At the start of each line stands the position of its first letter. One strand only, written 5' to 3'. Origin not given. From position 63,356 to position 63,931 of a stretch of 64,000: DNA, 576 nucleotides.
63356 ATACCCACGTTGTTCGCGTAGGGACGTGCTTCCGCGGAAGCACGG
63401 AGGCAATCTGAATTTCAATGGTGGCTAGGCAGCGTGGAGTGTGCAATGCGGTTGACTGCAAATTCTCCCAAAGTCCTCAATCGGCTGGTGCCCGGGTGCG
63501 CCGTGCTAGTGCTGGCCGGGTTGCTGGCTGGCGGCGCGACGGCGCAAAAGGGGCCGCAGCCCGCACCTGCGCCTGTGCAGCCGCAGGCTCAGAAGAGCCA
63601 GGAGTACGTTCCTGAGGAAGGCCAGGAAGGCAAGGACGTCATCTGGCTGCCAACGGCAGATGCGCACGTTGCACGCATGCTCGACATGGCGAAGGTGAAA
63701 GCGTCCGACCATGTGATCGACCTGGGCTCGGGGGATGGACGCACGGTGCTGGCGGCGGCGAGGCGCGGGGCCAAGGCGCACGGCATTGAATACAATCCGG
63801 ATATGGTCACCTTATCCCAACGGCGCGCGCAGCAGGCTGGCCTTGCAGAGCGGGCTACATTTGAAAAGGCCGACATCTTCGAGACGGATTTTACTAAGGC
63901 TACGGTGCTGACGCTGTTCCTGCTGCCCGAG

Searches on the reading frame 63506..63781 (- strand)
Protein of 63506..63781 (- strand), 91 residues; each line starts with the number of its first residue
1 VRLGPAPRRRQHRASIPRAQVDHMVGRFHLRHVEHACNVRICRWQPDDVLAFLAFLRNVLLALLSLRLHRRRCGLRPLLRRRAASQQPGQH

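Call 94: search_protein_families(library=pfam, proteins=[window:63506-63781:-], max_evalue=0.001)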
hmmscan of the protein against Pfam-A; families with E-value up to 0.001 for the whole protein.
window:63506-63781:- (91 aa): 1 family
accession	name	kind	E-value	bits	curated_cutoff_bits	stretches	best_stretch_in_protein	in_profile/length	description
PF02197.22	RIIa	-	0.00064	19.8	22.4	0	36-54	9-27/38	Regulatory subunit of type II PKA R-subunit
